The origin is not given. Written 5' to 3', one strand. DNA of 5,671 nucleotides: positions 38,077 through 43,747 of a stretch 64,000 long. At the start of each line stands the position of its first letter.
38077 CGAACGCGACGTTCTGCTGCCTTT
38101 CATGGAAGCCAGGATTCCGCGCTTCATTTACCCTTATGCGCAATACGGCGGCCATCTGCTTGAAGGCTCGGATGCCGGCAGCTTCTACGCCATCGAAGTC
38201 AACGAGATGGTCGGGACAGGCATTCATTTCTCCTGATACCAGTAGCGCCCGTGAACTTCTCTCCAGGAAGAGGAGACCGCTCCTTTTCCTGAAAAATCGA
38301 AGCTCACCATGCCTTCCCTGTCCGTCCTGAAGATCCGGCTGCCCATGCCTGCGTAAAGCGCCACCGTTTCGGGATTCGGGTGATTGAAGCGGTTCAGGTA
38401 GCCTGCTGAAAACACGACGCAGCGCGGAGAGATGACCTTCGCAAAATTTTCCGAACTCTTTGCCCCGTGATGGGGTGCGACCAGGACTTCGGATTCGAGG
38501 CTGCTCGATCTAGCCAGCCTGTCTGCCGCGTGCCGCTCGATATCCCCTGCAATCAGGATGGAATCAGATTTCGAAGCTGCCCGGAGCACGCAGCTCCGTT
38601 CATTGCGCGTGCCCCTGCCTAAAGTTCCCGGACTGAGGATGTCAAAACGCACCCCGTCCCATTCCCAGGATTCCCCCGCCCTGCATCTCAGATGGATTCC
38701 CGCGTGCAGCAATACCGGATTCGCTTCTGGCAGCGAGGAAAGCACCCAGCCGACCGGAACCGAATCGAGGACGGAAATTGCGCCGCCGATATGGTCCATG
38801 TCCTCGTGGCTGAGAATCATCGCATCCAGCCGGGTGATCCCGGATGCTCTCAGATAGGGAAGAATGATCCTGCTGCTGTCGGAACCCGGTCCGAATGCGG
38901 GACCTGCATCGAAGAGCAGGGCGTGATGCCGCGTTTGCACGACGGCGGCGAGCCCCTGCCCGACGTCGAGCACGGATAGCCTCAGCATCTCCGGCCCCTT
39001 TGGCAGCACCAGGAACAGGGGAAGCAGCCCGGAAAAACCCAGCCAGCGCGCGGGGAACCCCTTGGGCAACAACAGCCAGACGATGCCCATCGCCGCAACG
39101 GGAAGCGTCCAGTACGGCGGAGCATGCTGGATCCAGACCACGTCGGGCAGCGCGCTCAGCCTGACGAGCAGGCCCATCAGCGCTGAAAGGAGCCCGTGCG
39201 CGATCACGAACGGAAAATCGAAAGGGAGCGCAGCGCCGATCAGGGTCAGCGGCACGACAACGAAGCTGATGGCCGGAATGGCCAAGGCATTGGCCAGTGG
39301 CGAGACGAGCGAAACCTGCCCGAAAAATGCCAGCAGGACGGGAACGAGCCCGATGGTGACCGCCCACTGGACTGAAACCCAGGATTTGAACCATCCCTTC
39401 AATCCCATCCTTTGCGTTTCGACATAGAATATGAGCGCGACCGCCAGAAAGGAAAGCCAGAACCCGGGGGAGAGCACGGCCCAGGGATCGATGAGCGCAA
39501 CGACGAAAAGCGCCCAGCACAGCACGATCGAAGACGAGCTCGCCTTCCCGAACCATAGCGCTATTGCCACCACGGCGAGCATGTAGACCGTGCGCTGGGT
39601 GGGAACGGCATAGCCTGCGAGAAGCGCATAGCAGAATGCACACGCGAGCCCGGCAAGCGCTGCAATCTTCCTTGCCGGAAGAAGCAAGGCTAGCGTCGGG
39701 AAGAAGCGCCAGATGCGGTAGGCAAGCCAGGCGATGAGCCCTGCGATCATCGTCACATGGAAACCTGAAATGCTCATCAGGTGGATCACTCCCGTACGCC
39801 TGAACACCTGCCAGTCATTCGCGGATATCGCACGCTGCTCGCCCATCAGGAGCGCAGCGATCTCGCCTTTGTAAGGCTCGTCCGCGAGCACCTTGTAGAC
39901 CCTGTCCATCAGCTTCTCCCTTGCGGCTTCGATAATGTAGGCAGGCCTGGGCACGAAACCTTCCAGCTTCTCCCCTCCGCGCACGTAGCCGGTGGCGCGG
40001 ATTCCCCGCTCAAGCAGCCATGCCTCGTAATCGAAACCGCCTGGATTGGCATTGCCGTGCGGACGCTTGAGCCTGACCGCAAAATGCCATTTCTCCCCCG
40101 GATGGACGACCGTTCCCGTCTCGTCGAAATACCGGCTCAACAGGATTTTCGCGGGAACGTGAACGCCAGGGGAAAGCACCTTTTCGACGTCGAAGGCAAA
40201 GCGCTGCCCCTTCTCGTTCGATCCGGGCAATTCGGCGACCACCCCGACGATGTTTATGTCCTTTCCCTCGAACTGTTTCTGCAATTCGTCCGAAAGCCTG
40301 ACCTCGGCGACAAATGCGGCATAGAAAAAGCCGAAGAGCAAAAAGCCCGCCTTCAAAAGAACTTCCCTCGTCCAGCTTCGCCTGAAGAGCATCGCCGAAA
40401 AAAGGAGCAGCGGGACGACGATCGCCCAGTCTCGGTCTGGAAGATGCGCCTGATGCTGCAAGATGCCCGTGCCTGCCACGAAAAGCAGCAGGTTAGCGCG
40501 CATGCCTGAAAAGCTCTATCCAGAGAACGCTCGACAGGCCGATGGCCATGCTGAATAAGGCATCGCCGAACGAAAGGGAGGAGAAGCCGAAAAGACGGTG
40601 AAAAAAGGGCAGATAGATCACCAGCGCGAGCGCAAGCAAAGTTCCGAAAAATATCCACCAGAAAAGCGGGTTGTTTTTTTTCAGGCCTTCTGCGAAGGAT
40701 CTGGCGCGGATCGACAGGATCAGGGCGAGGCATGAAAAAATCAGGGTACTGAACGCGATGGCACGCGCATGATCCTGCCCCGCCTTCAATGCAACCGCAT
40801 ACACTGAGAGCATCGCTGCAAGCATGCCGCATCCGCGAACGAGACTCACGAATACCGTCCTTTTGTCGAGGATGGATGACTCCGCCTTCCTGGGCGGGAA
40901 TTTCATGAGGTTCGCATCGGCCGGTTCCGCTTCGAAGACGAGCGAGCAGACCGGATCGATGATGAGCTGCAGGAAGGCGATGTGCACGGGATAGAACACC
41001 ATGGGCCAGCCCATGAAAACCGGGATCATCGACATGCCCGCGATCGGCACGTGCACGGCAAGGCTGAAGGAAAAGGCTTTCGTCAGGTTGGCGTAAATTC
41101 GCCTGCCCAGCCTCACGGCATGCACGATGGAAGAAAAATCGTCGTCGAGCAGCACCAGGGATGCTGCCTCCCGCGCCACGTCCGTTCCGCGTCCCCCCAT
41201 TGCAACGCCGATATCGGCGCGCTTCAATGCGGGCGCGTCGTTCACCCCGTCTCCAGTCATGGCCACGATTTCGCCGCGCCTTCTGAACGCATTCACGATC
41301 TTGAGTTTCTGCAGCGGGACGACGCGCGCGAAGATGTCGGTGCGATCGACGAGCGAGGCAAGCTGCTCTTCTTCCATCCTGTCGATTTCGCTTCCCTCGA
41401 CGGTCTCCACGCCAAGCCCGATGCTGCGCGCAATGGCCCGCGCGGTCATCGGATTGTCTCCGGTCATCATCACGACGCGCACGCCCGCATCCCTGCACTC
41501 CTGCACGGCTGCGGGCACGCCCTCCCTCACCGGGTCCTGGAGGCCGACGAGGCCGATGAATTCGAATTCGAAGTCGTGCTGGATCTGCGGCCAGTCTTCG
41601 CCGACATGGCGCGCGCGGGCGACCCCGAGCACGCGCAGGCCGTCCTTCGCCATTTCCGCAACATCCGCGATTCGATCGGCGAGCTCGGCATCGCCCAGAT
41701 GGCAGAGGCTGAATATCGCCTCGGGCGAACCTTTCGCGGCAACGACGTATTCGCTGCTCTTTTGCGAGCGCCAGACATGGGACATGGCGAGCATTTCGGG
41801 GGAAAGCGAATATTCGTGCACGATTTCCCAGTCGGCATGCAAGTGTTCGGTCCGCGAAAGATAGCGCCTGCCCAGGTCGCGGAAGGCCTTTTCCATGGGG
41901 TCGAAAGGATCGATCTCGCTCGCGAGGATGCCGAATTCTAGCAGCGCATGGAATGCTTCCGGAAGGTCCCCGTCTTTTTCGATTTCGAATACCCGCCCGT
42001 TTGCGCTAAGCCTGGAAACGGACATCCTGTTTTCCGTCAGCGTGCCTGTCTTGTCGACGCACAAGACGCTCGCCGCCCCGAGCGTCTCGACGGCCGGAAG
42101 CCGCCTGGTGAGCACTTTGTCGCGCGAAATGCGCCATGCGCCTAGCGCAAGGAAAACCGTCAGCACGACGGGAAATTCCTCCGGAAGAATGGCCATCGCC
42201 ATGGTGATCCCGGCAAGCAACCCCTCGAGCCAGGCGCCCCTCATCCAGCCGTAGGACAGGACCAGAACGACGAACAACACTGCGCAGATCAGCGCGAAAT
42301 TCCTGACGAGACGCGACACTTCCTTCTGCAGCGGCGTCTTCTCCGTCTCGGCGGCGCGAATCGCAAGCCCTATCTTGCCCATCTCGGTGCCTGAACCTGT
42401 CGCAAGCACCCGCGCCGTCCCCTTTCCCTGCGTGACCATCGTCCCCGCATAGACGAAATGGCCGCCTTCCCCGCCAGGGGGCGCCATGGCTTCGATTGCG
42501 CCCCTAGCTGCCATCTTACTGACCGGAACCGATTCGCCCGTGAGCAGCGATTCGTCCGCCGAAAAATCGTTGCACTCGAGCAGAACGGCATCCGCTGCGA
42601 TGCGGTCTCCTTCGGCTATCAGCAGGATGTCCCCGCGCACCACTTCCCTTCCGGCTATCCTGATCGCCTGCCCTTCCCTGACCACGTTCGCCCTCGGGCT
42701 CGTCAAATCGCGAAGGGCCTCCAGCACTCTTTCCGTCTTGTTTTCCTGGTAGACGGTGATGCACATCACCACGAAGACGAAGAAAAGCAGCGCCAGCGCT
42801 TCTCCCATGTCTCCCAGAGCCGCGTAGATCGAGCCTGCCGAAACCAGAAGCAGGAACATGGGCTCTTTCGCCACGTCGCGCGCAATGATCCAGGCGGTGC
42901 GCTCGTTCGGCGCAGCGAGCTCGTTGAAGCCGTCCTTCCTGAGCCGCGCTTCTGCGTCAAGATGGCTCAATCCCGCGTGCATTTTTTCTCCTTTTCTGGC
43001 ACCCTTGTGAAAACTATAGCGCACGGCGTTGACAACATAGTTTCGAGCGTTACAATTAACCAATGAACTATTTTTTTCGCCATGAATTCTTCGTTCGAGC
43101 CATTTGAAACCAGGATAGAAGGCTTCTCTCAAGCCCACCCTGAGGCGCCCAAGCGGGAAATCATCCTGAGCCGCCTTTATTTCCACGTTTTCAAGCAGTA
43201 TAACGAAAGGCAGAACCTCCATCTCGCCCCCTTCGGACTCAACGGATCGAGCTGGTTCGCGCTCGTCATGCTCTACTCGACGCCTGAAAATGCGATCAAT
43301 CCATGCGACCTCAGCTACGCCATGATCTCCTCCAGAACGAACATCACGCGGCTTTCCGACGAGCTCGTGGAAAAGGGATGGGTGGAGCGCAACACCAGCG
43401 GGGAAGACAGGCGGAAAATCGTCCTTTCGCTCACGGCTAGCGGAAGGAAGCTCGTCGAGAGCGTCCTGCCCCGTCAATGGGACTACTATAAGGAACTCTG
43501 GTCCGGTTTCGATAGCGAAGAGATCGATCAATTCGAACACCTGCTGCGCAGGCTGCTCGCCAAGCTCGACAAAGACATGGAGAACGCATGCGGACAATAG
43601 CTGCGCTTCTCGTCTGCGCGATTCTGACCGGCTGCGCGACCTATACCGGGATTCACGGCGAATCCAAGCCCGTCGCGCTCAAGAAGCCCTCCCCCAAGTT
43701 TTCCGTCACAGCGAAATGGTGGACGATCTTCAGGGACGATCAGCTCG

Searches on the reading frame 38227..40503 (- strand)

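Call 11: search_protein_families(library=pfam, proteins=[window:38227-40503:-], max_evalue=0.001)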
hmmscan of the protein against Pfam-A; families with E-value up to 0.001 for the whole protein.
window:38227-40503:- (759 aa): 3 families
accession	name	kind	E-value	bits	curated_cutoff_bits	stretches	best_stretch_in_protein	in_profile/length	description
PF03772.21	Competence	-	2.7e-58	197.9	23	1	218-481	1-267/270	Competence protein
PF13567.11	DUF4131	-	4.9e-35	121.1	31.6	1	23-179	5-164/165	Domain of unknown function (DUF4131)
PF00753.33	Lactamase_B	-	5.9e-12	46.4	22.7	1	513-662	2-157/196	Metallo-beta-lactamase superfamily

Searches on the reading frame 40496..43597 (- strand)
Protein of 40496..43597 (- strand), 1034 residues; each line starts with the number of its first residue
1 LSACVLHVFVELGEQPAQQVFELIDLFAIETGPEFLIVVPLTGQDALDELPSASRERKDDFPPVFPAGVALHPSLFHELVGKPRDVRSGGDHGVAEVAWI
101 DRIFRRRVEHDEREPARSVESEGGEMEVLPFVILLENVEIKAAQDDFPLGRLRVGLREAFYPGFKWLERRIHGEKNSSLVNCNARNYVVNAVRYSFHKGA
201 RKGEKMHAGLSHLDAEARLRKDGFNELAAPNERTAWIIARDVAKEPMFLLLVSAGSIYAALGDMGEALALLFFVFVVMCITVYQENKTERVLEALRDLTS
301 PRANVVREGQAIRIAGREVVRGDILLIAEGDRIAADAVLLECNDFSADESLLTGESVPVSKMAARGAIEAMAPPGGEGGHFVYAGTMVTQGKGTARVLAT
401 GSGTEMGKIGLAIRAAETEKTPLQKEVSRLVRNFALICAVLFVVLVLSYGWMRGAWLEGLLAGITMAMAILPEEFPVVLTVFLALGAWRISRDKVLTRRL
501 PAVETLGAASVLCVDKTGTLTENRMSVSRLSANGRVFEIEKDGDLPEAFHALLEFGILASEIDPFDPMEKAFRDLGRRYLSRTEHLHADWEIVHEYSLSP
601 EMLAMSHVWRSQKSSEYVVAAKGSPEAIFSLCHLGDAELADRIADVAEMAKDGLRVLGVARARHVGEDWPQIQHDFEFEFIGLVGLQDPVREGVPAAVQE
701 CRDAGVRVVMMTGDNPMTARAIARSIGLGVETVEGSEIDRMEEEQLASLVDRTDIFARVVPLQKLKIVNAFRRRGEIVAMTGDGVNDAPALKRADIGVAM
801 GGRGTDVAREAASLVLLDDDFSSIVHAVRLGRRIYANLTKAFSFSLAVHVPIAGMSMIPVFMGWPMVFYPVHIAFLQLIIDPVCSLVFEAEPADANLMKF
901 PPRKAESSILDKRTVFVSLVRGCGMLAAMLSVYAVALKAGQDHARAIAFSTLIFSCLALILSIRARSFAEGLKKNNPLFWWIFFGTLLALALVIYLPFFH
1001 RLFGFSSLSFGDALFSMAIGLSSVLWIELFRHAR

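Call 11: search_protein_families(library=pfam, proteins=[window:40496-43597:-], max_evalue=0.001)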
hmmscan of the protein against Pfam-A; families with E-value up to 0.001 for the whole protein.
window:40496-43597:- (1034 aa): 7 families
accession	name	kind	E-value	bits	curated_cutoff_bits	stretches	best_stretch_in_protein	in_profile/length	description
PF00122.25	E1-E2_ATPase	-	6.9e-46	156.5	28.1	1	298-492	2-180/181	E1-E2 ATPase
PF00689.26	Cation_ATPase_C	-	9.4e-34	117.1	27.3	1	865-1031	1-173/175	Cation transporting ATPase, C-terminus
PF00702.32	Hydrolase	-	2e-17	64.7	26.4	1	511-795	3-191/191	haloacid dehalogenase-like hydrolase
PF08282.18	Hydrolase_3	-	2.4e-06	27.9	20.9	0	772-827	200-254/255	haloacid dehalogenase-like hydrolase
PF13246.12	Cation_ATPase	-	1e-05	25.9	21.7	1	566-632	22-88/91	Cation transport ATPase (P-type)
PF00690.31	Cation_ATPase_N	-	0.00012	22.1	20.4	1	207-255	18-66/69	Cation transporter/ATPase, N-terminus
PF12710.13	HAD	-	0.00042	21.2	27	1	690-792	86-189/189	haloacid dehalogenase-like hydrolase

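Call 85: search_protein_families(library=ncbifam, proteins=[window:40496-42982:-], max_evalue=1e-50)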
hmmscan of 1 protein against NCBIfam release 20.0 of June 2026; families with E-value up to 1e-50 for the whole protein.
window:40496-42982:- (829 aa): 13 families
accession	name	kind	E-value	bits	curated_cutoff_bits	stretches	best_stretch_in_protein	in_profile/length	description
TIGR01522.1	ATPase-IIA2_Ca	equivalog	6e-155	517.3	798.3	1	3-824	22-844/854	calcium-transporting P-type ATPase, PMR1-type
TIGR01116.1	ATPase-IIA1_Ca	equivalog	1.9e-122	410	703.4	2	438-824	431-793/799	calcium-translocating P-type ATPase, SERCA-type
TIGR01647.1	ATPase-IIIA_H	equivalog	4e-108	362.6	615.5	1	4-676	1-638/755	plasma-membrane proton-efflux P-type ATPase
TIGR01106.1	ATPase-IIC_X-K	subfamily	7.1e-108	361.8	946.1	0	3-335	35-375/997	Na,H/K antiporter P-type ATPase subunit alpha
TIGR01517.1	ATPase-IIB_Ca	equivalog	7.3e-107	358.6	507.05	1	2-826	53-877/882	calcium-translocating P-type ATPase, PMCA-type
TIGR01523.1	ATPase-IID_K-Na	equivalog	2e-102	343.5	645.05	1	361-732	459-858/997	potassium/sodium efflux P-type ATPase, fungal-type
TIGR01524.1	ATPase-IIIB_Mg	equivalog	1.6e-97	327.4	610.75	1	2-323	31-355/867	magnesium-translocating P-type ATPase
TIGR01494.1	ATPase_P-type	subfamily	1.9e-85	287.1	62.3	0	546-661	361-470/478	HAD-IC family P-type ATPase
NF011702.0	PRK15122.1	subfamily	6.7e-83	279.1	975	0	3-322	48-391/907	magnesium-translocating P-type ATPase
TIGR01525.1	ATPase-IB_hvy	subfamily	3.2e-71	240.9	346.25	0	44-326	3-270/560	heavy metal translocating P-type ATPase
TIGR01657.1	P-ATPase-V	hypoth_equivalog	3.3e-70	236.8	618.25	0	3-523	138-697/1055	ATP13A2 family polyamine export P-type ATPase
TIGR01512.1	ATPase-IB2_Cd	subfamily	8e-56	189.7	313.5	0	548-663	365-476/494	cadmium family heavy metal-translocating P-type ATPase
TIGR01511.1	ATPase-IB1_Cu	subfamily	2.5e-51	175.2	397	0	62-327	46-284/542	copper-translocating P-type ATPase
